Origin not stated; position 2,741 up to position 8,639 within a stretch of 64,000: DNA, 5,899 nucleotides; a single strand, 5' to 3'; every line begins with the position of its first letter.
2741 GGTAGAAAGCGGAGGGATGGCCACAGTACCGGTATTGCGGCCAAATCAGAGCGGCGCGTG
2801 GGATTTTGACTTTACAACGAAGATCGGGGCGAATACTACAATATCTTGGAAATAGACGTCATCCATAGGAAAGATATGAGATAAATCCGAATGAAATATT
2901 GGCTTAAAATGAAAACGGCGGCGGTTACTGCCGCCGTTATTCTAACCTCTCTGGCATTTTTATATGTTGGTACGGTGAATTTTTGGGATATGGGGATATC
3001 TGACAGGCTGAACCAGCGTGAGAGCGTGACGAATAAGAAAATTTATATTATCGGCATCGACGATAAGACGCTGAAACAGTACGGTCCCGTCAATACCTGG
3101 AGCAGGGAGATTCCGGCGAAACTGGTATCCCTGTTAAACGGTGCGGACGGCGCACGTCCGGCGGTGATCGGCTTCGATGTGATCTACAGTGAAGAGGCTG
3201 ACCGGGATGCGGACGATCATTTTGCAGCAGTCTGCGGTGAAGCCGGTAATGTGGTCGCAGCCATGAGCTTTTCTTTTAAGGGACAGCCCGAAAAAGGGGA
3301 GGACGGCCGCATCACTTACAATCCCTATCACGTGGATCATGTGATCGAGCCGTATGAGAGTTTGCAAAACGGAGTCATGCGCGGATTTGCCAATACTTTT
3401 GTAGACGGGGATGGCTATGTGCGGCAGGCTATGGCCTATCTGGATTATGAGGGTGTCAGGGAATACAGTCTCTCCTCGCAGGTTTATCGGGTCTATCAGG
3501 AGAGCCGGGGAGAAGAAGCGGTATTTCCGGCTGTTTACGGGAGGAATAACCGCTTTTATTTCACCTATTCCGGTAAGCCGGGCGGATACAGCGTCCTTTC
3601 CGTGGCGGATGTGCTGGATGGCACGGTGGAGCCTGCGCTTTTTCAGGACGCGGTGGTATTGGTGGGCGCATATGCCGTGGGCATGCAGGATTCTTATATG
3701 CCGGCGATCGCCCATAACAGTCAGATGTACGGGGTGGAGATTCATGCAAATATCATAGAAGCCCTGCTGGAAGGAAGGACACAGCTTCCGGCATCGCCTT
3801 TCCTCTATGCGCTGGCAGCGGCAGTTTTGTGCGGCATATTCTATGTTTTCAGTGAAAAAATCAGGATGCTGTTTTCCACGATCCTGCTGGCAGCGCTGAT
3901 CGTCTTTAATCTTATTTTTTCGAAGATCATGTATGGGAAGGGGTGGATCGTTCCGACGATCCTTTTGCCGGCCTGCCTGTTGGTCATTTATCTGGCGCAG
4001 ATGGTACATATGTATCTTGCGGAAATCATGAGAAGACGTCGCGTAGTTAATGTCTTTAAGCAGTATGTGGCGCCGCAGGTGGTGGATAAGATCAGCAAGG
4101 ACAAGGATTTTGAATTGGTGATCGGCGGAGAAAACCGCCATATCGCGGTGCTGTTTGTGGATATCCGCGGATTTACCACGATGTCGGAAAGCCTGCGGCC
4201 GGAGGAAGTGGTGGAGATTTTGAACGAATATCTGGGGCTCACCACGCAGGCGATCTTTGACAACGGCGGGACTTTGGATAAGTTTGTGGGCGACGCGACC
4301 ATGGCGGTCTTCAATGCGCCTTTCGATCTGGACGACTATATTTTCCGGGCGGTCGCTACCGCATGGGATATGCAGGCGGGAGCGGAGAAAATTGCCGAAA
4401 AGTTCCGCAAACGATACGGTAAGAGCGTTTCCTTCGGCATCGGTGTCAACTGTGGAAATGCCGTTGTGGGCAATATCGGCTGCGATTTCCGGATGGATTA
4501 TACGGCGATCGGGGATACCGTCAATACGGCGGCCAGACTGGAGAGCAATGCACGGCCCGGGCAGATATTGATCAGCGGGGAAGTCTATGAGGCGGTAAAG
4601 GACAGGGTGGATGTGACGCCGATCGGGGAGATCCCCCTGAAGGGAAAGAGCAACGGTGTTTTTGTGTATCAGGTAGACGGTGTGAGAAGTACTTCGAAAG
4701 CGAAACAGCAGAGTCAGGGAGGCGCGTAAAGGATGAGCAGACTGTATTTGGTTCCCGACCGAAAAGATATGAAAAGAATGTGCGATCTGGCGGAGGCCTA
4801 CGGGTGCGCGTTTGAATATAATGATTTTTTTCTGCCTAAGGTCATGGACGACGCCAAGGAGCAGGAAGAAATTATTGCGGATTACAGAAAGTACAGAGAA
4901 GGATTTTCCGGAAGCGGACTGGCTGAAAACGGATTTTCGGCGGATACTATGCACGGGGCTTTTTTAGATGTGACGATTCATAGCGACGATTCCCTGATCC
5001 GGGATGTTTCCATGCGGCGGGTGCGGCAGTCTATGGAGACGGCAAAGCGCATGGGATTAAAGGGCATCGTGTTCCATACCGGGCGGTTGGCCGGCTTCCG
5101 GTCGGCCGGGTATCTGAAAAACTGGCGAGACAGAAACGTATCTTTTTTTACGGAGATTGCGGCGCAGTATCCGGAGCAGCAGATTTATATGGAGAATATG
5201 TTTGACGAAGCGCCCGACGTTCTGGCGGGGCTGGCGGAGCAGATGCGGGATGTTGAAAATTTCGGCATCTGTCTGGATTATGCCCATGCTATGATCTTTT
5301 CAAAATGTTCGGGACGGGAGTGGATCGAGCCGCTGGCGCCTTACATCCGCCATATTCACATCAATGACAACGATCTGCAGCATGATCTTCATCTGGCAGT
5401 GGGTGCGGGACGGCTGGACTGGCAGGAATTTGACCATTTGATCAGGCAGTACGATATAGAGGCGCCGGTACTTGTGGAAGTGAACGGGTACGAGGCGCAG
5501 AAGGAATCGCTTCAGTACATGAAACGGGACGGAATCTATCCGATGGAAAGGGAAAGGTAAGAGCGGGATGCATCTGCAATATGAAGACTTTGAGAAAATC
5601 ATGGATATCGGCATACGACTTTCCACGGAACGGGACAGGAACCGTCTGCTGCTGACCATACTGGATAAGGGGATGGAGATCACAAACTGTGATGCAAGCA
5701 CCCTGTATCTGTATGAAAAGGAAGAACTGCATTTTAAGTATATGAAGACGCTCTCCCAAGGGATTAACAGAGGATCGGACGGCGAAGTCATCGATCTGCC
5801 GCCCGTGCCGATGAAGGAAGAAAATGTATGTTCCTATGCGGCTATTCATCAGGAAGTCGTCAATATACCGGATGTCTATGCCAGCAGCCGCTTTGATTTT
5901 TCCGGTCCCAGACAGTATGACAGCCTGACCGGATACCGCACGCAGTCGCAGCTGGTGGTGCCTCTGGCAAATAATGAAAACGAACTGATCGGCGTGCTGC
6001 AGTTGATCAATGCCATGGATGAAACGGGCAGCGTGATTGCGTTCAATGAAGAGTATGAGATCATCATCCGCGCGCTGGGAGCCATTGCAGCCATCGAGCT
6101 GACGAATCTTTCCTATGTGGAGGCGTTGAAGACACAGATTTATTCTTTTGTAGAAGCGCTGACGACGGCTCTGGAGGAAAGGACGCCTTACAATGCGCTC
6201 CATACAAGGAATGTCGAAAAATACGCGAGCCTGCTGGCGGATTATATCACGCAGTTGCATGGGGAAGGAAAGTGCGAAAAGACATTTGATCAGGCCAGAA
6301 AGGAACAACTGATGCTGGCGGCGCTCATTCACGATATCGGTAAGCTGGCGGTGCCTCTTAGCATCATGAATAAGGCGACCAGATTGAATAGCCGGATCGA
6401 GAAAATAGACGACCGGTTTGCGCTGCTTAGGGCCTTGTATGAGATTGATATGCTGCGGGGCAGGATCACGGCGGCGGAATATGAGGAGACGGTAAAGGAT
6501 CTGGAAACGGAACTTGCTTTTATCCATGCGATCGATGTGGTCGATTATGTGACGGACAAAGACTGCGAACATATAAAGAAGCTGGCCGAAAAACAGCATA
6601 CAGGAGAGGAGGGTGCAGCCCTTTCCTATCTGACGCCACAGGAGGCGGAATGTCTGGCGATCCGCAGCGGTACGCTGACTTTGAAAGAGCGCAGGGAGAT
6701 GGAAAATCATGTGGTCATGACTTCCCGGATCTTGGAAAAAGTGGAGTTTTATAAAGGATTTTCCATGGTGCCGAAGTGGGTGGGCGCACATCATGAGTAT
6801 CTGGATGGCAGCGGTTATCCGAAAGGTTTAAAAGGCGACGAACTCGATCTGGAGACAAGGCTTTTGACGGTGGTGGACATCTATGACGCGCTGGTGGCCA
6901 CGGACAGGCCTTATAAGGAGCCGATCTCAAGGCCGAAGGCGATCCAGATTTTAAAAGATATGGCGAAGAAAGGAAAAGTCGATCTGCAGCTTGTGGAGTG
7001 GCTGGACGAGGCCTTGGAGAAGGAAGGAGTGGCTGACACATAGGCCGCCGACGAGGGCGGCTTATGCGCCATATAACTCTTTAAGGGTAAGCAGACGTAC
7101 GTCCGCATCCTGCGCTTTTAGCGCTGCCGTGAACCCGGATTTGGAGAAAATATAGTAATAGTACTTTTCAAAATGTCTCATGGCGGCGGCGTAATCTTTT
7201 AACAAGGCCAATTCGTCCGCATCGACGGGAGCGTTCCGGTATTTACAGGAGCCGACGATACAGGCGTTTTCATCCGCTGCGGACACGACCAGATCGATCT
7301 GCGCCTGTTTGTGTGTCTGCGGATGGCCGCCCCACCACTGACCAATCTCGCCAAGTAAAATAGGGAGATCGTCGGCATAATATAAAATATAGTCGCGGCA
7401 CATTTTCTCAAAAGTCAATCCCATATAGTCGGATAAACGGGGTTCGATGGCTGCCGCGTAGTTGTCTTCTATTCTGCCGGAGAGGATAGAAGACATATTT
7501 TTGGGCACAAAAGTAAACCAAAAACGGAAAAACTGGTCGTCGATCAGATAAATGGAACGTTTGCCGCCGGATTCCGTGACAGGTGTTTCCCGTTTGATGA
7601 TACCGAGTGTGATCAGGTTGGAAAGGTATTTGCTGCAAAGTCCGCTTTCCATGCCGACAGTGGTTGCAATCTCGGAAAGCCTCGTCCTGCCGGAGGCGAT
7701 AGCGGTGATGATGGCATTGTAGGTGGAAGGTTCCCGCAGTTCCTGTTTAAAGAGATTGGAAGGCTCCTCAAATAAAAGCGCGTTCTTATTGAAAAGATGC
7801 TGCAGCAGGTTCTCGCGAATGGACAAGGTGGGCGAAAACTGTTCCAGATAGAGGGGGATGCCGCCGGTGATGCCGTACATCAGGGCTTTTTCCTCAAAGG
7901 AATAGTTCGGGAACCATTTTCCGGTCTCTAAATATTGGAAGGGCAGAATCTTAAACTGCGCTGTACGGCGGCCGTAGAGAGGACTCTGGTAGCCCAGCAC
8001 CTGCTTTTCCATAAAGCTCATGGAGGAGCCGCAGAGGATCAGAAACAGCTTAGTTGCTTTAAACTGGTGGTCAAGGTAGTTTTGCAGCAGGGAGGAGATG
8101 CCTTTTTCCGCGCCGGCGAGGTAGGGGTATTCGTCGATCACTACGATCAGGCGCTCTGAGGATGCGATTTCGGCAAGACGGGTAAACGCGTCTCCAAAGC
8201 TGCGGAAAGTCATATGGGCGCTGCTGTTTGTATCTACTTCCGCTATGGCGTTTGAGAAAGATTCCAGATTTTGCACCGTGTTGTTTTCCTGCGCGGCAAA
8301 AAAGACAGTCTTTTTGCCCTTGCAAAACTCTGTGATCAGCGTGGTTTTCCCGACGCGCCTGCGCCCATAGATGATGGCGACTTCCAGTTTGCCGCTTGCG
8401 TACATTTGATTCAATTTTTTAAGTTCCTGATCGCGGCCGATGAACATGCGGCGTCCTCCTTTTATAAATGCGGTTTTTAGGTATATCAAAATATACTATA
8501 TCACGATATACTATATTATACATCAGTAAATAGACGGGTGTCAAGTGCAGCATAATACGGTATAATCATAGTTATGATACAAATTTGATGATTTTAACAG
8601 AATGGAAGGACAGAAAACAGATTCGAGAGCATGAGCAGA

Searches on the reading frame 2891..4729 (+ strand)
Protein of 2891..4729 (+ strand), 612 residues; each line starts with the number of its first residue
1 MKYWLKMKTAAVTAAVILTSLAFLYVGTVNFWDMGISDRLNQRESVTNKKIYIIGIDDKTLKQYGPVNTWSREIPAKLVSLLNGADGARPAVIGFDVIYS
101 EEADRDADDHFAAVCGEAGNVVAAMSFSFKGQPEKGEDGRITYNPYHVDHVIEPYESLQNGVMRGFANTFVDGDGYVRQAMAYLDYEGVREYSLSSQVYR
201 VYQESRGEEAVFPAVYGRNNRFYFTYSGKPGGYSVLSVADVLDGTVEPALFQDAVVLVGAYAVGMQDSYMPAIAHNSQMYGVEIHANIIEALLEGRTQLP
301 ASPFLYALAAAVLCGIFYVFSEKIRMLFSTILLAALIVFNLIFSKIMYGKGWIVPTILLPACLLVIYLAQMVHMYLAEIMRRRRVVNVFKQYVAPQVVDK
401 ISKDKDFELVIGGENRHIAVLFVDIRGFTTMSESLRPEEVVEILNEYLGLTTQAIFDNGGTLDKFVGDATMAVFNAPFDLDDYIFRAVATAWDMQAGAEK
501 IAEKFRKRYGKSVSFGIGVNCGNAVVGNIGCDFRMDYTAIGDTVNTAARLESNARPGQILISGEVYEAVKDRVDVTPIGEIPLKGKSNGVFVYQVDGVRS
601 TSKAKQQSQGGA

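Call 47: search_protein_families(library=pfam, proteins=[window:2891-4729:+], max_evalue=0.00001)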
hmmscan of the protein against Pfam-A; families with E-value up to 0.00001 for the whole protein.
window:2891-4729:+ (612 aa): 2 families
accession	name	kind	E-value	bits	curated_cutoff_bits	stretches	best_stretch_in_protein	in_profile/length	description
PF05226.16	CHASE2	-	2.7e-38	132.5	26.3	1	21-311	7-248/257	CHASE2 domain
PF00211.25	Guanylate_cyc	-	1.3e-26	93.8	21.9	1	416-588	7-175/183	Adenylate and Guanylate cyclase catalytic domain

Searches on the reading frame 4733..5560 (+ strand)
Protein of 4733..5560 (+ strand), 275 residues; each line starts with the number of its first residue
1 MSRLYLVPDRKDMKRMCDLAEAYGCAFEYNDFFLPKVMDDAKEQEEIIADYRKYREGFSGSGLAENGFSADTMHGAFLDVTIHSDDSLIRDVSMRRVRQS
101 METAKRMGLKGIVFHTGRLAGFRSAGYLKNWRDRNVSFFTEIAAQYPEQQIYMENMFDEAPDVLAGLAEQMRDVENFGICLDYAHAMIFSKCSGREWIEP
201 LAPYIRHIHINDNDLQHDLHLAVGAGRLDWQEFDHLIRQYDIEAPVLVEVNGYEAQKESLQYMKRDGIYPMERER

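Call 47: search_protein_families(library=pfam, proteins=[window:4733-5560:+], max_evalue=0.00001)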
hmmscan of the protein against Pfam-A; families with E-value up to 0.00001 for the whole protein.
window:4733-5560:+ (275 aa): 1 family
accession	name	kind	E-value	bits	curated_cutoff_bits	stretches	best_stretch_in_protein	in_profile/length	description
PF01261.30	AP_endonuc_2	-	4.4e-24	86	31.1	1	65-264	39-247/249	Xylose isomerase-like TIM barrel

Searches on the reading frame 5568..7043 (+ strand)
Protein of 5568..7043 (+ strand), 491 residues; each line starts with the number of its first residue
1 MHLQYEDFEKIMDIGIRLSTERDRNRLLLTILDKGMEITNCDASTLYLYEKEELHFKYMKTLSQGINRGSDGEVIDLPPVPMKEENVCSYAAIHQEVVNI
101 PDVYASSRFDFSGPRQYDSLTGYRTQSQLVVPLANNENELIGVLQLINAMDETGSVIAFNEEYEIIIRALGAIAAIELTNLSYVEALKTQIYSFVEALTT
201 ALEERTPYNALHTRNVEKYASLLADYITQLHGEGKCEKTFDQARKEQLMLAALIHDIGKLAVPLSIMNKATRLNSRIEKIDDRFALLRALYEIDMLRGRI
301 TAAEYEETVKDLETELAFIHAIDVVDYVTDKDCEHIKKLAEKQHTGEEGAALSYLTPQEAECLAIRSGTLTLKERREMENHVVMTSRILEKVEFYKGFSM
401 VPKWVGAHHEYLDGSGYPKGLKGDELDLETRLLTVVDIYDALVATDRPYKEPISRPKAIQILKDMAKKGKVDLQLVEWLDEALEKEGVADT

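Call 47: search_protein_families(library=pfam, proteins=[window:5568-7043:+], max_evalue=0.00001)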
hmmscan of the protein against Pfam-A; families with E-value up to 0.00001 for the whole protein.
window:5568-7043:+ (491 aa): 3 families
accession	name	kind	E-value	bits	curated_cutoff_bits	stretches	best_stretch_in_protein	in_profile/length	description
PF13487.12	HD_5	-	4.4e-32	111.6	27.2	1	357-474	57-169/170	HD domain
PF01966.28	HD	-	2.5e-13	50.8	22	0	212-271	4-49/116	HD domain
PF01590.32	GAF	-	8.6e-12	46.2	22.4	1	23-178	1-133/133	GAF domain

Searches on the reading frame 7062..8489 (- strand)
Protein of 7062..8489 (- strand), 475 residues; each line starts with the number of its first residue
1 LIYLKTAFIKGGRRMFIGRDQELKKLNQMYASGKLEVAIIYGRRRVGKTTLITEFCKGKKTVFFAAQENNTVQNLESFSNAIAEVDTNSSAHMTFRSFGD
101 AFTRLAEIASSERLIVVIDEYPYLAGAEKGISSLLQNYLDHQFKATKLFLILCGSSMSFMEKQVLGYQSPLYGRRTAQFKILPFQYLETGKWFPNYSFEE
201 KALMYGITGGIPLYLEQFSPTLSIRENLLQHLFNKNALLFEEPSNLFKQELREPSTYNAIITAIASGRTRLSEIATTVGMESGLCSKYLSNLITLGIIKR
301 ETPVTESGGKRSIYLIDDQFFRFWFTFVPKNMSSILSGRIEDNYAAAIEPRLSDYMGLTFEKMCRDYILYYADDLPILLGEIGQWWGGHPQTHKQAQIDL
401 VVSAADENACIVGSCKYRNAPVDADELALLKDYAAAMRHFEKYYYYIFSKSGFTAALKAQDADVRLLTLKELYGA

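Call 47: search_protein_families(library=pfam, proteins=[window:7062-8489:-], max_evalue=0.00001)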
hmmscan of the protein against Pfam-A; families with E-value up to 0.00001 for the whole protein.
window:7062-8489:- (475 aa): 4 families
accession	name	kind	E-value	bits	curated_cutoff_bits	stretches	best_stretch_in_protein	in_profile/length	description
PF01637.24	ATPase_2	-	2.9e-25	89.8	33.2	1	16-218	1-225/225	ATPase domain predominantly from Archaea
PF03008.20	DUF234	-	6.3e-19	68.7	22.5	1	324-419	1-91/100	Archaea bacterial proteins of unknown function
PF13173.12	AAA_14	-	3e-10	40.7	27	1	37-188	4-127/129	AAA domain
PF13191.12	AAA_16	-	2.1e-06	28.8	32.6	0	16-119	2-139/167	AAA ATPase domain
